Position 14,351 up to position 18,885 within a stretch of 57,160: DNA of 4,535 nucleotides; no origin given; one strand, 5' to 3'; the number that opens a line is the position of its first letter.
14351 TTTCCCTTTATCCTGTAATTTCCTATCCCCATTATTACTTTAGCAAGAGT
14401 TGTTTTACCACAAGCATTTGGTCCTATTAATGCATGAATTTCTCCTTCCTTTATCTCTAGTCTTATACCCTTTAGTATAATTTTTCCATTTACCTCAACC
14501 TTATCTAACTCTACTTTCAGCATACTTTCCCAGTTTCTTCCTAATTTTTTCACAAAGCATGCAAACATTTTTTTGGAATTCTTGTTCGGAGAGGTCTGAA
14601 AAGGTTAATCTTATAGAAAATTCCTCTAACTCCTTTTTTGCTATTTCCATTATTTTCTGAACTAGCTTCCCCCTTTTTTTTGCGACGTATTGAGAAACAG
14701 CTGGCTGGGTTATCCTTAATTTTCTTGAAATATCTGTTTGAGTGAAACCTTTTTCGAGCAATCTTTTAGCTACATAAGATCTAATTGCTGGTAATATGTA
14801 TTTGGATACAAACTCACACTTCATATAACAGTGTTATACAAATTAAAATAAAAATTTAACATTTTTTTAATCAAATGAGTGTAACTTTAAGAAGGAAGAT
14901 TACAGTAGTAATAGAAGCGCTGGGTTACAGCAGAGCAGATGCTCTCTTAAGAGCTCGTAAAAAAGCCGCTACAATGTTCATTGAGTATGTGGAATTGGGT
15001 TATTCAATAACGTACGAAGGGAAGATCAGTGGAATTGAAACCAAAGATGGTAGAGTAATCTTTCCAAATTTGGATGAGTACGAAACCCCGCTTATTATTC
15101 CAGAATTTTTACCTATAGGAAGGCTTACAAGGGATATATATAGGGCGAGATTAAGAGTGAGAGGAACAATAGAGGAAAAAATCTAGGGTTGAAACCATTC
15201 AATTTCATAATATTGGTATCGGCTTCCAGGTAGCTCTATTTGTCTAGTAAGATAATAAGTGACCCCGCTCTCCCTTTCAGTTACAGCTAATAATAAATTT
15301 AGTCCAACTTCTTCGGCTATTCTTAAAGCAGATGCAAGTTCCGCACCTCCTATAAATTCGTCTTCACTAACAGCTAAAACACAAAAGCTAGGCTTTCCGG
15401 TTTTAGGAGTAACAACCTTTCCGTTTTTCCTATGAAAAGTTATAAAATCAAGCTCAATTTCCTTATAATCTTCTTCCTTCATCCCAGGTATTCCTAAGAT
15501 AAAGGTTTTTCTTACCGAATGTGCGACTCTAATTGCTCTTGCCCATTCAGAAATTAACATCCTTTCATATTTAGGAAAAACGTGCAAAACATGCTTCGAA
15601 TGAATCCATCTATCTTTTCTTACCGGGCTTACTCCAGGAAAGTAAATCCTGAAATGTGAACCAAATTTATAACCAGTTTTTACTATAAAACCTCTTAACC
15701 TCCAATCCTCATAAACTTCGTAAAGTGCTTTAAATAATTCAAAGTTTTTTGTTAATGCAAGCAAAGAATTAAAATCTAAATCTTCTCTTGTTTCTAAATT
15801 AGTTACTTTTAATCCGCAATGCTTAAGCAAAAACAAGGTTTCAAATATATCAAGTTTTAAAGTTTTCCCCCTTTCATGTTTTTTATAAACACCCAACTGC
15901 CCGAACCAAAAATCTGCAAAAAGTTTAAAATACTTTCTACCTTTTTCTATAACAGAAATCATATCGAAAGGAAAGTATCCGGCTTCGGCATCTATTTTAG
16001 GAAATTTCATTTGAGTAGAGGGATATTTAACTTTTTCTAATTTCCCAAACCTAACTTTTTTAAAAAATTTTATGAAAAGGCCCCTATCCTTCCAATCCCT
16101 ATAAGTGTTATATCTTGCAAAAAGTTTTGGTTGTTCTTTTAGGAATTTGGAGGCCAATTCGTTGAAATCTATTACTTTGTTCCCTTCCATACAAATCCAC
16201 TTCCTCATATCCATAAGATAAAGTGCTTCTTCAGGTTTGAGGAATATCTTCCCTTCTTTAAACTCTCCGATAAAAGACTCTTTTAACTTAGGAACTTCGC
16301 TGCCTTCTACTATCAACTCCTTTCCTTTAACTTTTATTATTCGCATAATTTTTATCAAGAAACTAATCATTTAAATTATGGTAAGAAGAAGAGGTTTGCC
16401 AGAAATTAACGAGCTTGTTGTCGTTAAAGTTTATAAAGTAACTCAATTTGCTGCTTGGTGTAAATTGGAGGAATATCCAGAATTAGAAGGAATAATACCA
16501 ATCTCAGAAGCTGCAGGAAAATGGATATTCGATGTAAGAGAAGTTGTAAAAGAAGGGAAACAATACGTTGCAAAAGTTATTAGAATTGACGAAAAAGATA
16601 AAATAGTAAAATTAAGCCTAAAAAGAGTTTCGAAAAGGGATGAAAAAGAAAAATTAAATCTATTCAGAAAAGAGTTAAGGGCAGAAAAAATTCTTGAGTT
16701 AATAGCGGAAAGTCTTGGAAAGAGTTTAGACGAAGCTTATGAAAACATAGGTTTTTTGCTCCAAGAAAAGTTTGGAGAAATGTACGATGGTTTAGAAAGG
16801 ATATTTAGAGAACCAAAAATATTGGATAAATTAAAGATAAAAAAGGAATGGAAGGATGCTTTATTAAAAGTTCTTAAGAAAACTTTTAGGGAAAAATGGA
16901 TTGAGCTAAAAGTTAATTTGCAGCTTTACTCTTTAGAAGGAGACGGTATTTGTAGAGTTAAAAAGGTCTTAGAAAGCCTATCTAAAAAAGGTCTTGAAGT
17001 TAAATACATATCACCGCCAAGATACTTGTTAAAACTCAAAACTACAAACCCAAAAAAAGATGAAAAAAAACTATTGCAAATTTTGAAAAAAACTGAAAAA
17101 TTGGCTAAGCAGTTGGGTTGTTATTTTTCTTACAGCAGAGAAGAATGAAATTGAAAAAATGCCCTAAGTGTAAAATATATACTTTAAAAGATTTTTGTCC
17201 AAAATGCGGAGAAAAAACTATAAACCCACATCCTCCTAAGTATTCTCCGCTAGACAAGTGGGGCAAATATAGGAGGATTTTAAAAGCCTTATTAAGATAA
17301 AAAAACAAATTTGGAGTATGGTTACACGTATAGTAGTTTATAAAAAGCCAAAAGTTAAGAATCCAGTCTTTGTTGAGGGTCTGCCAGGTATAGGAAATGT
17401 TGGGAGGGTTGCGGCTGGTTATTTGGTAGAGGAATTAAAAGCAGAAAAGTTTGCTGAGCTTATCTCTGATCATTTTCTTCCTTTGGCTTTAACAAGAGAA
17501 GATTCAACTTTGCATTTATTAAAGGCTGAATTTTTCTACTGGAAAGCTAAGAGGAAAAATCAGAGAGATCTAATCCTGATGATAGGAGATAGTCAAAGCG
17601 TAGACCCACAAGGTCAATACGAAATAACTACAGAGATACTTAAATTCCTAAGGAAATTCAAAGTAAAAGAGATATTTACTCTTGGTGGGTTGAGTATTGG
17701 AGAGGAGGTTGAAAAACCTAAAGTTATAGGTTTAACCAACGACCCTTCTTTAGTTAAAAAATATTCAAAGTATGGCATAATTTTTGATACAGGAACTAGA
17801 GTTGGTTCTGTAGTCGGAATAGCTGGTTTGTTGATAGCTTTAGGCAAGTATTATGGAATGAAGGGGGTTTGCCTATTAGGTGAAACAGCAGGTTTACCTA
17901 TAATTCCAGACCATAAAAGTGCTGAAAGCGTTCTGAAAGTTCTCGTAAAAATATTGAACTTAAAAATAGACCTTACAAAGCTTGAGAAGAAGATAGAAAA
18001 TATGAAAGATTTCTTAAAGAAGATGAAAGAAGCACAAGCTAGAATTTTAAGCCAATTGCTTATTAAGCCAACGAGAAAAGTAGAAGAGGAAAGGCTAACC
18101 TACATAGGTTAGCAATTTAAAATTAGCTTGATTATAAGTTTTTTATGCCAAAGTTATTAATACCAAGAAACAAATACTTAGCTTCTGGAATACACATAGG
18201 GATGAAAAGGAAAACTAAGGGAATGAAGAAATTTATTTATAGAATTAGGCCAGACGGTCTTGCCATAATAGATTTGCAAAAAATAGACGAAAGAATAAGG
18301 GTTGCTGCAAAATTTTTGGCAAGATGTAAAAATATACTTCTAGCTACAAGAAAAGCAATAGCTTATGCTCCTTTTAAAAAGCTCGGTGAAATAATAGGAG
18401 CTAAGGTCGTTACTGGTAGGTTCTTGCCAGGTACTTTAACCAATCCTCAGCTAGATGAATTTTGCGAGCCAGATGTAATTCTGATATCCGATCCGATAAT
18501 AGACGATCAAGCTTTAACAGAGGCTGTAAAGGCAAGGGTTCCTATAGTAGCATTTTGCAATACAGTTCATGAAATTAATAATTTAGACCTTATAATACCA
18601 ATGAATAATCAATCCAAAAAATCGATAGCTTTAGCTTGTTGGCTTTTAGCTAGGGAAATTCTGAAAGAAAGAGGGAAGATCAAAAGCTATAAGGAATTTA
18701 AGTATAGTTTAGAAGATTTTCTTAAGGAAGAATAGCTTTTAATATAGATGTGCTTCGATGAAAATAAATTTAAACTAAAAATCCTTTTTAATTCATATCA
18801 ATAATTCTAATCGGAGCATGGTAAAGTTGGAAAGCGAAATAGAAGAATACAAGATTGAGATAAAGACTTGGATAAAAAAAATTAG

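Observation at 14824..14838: Recurrent palindrome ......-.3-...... at five sites; one abuts an HTH regulator gene heading the suf operon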

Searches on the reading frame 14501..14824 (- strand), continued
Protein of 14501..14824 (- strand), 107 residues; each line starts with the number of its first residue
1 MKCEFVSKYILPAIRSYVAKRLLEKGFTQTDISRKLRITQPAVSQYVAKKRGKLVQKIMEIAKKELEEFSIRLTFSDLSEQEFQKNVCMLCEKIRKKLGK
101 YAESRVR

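Call 70: fold_search(model_id=the predicted structure, library=pdb)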
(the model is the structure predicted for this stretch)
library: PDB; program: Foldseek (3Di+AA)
matches with E <= 10: 190; with E <= 0.001: 0
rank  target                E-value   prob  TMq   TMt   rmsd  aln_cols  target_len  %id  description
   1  4i6u_C                5.3e-01  0.57  0.31  0.39   8.0        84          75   21  Crystal Structure of a Y37F mutant of the Restriction-Modification Controller Protein C.Esp1396I (released 2013-11-13)
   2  3g5g_N                6.5e-01  0.57  0.30  0.40  10.0        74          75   24  Crystal Structure of the Wild-Type Restriction-Modification Controller Protein C.Esp1396I (released 2009-08-25)
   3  4i6u_D                6.9e-01  0.41  0.28  0.36   9.4        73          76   26  Crystal Structure of a Y37F mutant of the Restriction-Modification Controller Protein C.Esp1396I (released 2013-11-13)
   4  4i6t_A                7.2e-01  0.30  0.26  0.33  10.0        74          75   24  Crystal Structure of a T36A mutant of the Restriction-Modification Controller Protein C.Esp1396I (released 2013-11-13)
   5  3ufd_F                7.6e-01  0.41  0.31  0.39   8.1        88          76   24  C.Esp1396I bound to its highest affinity operator site OM (released 2012-07-11)
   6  3g5g_M                8.0e-01  0.41  0.31  0.41  11.3        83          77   23  Crystal Structure of the Wild-Type Restriction-Modification Controller Protein C.Esp1396I (released 2009-08-25)
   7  3clc_A                8.9e-01  0.41  0.31  0.40   8.1        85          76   26  Crystal Structure of the Restriction-Modification Controller Protein C.Esp1396I Tetramer in Complex with its Natural 3 (released 2008-07-29)
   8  4ivz_A                9.4e-01  0.47  0.32  0.42  10.1        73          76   26  A Y37F mutant of C.Esp1396I bound to its highest affinity operator site OM (released 2014-01-29)
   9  3g5g_B                9.9e-01  0.38  0.29  0.37   9.8        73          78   25  Crystal Structure of the Wild-Type Restriction-Modification Controller Protein C.Esp1396I (released 2009-08-25)
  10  3g5g_D                1.0e+00  0.35  0.29  0.37  10.1        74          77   24  Crystal Structure of the Wild-Type Restriction-Modification Controller Protein C.Esp1396I (released 2009-08-25)
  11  4fbi_B                1.1e+00  0.35  0.28  0.36   9.2        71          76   27  Crystal Structure of an R46A mutant of the Restriction-Modification Controller Protein C.Esp1396I (Trigonal Form) (released 2013-04-10)
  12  8q4d_C                1.1e+00  0.23  0.29  0.08  20.8       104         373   23  IstA-IstB(E167Q) Strand Transfer Complex (released 2024-07-10)
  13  3clc_B                1.2e+00  0.35  0.31  0.40   7.8        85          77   24  Crystal Structure of the Restriction-Modification Controller Protein C.Esp1396I Tetramer in Complex with its Natural 3 (released 2008-07-29)
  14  3fya_A                1.3e+00  0.28  0.30  0.39   8.0        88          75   23  Crystal Structure of an R35A mutant of the Restriction-Modification Controller Protein C.Esp1396I (released 2009-08-25)
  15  4ia8_A                1.4e+00  0.41  0.32  0.41   9.4        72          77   28  Crystal Structure of a Y37A mutant of the Restriction-Modification Controller Protein C.Esp1396I (released 2013-12-11)
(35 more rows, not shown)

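Call 73: find_encoding_contigs(protein=P0027, flank=6000, max_places=1)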
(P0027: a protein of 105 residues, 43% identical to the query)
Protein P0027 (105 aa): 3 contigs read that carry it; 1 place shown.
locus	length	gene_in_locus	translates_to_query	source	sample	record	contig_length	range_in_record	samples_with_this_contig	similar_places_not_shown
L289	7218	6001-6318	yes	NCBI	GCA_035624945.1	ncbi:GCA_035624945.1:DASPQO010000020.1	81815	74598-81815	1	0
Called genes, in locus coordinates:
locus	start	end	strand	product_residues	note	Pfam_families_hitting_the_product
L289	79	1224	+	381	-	PF13641:Glyco_tranf_2_3, PF00535:Glycos_transf_2, PF04138:GtrA_DPMS_TM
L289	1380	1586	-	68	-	-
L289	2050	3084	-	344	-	PF00586:AIRS, PF02769:AIRS_C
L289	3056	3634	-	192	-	PF10120:ThiN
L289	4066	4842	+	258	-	PF00149:Metallophos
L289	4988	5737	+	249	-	PF02634:FdhD-NarQ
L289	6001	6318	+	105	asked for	-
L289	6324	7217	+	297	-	PF02445:NadA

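Call 74: find_encoding_contigs(protein=P0026, flank=6000, max_places=1)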
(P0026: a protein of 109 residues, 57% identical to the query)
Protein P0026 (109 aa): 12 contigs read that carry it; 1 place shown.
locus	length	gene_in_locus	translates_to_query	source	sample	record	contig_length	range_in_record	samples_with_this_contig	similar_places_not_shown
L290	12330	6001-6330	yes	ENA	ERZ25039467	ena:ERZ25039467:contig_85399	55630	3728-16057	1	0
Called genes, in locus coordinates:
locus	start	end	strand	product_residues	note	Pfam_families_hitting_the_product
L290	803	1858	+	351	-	PF00149:Metallophos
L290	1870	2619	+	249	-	PF02634:FdhD-NarQ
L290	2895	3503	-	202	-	PF07021:MetW, PF13489:Methyltransf_23, PF13847:Methyltransf_31, PF13649:Methyltransf_25, PF08241:Methyltransf_11, PF08242:Methyltransf_12 (weak)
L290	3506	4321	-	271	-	PF00561:Abhydrolase_1, PF12146:Hydrolase_4 (faint)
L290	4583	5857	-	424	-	PF01053:Cys_Met_Meta_PP, PF00155:Aminotran_1_2 (faint)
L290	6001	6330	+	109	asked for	-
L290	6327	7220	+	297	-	PF02445:NadA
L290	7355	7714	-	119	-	PF01381:HTH_3 (faint), PF13412:HTH_24 (faint)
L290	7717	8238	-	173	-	-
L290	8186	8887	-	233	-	-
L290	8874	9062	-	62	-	-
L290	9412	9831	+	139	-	PF08915:tRNA-Thr_ED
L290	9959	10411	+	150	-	PF01592:NifU_N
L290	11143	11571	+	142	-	PF01592:NifU_N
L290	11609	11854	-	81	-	-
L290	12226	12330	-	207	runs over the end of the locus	PF01914:MarC, PF01810:LysE (weak)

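Call 75: find_encoding_contigs(protein=P0075, flank=6000, max_places=1)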
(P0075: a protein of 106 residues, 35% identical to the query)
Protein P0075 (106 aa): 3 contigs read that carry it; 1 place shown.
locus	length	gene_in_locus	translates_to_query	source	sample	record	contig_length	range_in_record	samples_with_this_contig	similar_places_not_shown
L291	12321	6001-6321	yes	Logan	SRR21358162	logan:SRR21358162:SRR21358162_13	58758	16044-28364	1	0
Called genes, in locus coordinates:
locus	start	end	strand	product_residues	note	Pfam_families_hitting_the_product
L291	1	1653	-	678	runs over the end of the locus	PF12710:HAD (faint), PF00122:E1-E2_ATPase, PF00702:Hydrolase, PF08282:Hydrolase_3 (weak)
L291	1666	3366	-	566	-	PF03814:KdpA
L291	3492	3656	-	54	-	-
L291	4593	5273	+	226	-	PF01902:Diphthami_syn_2_N, PF28410:Diphthami_syn_2_C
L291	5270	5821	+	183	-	PF00117:GATase, PF07722:Peptidase_C26 (faint)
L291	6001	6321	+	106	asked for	PF01381:HTH_3 (weak)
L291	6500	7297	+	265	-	PF02540:NAD_synthase (weak), PF02568:ThiI (faint)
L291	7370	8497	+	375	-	PF00155:Aminotran_1_2, PF00266:Aminotran_5, PF01212:Beta_elim_lyase (weak), PF01041:DegT_DnrJ_EryC1 (weak), PF01053:Cys_Met_Meta_PP (faint)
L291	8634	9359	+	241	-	PF02634:FdhD-NarQ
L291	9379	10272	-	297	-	PF02445:NadA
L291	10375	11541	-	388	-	PF13439:Glyco_transf_4, PF00534:Glycos_transf_1, PF13692:Glyco_trans_1_4, PF13524:Glyco_trans_1_2, PF26337:Gtf3_C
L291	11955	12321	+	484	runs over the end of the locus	PF01943:Polysacc_synt, PF13440:Polysacc_synt_3, PF03023:MurJ (weak), PF01554:MatE (weak)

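Call 76: find_encoding_contigs(protein=P0086, flank=6000, max_places=1)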
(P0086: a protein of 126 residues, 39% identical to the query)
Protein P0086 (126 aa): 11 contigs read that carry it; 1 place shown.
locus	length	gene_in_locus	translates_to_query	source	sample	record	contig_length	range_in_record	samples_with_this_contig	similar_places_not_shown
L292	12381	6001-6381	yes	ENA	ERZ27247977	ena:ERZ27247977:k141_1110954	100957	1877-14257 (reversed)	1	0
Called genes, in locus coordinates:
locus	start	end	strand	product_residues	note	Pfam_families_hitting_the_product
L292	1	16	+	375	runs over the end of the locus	PF22600:MTPAP-like_central (weak), PF01909:NTP_transf_2, PF03445:DUF294 (weak), PF18765:Polbeta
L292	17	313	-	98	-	-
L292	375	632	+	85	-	PF01247:Ribosomal_L35Ae, PF01782:RimM (faint)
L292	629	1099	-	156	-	-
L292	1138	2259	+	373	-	PF02005:TRM, PF02475:TRM5-TYW2_MTfase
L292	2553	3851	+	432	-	-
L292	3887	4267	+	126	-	-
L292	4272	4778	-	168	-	PF01592:NifU_N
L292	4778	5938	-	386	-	PF00266:Aminotran_5, PF01212:Beta_elim_lyase (weak)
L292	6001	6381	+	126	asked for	-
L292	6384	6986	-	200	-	-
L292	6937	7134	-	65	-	-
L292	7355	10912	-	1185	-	-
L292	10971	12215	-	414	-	PF01336:tRNA_anti-codon (weak), PF00152:tRNA-synt_2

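Call 100: list_cluster_members(proteins=[L264:3989-4369:+, P0026, P0027])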
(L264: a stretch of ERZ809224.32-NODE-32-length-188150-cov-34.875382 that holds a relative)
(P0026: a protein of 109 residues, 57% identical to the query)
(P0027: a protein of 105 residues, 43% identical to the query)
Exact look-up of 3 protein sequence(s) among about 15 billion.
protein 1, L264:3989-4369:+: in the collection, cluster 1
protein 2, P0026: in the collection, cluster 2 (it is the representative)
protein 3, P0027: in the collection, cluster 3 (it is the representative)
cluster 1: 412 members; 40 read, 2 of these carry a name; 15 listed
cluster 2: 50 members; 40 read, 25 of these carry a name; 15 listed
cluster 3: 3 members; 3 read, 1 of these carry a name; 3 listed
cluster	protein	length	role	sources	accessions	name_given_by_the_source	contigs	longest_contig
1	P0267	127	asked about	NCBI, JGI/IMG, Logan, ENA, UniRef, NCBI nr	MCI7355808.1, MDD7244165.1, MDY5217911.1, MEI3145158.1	MAG: transcriptional regulator [Methanobrevibacter smithii] | predicted transcriptional regulator | transcriptional regulator n=1 Tax=Methanobrevibacter smithii TaxID=2173 ...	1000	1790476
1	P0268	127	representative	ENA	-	-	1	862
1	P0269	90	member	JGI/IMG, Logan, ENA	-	predicted transcriptional regulator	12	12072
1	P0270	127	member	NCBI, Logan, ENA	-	-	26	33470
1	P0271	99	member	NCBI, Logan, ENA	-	-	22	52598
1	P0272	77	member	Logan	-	-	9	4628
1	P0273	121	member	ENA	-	-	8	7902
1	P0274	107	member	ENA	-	-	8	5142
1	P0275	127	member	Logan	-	-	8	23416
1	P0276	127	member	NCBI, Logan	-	-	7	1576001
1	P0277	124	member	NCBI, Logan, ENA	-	-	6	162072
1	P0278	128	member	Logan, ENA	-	-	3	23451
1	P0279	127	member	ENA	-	-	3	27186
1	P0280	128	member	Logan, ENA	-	-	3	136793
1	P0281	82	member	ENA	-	-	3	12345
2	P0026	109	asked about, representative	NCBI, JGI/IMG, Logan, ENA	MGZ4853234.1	MAG: transcriptional regulator [Halobacteriota archaeon] | predicted transcriptional regulator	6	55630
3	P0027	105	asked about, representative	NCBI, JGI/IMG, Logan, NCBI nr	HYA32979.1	MAG TPA: transcriptional regulator [Candidatus Bathyarchaeia archaeon] | transcriptional regulator [Candidatus Bathyarchaeia archaeon]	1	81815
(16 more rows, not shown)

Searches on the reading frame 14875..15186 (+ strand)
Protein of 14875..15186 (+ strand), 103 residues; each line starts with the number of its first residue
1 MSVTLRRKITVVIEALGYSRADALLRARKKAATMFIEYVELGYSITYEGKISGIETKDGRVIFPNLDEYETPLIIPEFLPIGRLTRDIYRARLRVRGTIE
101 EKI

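Call 8: search_protein_families(library=pfam, proteins=[window:14875-15186:+], max_evalue=0.01)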
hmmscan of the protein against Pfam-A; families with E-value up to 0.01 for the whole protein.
window:14875-15186:+ (103 aa): 0 families

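Call 21: search_protein_families(library=ncbifam, proteins=[window:14875-15186:+], max_evalue=0.01)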
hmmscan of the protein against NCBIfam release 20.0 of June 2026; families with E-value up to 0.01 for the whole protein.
window:14875-15186:+ (103 aa): 0 families

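Call 93: search_solved_structures(query=window:14875-15186:+, max_evalue=1)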
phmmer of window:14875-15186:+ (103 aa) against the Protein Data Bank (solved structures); distinct sequences matched with E-value up to 1: 2.
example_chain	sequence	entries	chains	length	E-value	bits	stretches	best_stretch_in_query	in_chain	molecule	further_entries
3mp4_A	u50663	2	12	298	0.78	13.5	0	9-70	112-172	Hydroxymethylglutaryl-CoA lyase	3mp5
2cw6_A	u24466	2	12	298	0.78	13.5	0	9-70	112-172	Hydroxymethylglutaryl-CoA lyase, mitochondrial | Hydroxymethylglutaryl-CoA lyase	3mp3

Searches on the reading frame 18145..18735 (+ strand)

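Call 59: search_protein_families(library=pfam, proteins=[window:18145-18735:+], max_evalue=0.00001)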
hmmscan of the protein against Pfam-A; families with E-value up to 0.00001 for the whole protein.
window:18145-18735:+ (196 aa): 1 family
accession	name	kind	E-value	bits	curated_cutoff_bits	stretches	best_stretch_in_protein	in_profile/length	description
PF00318.25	Ribosomal_S2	-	2.6e-21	76.3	26.1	2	109-172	150-213/216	Ribosomal protein S2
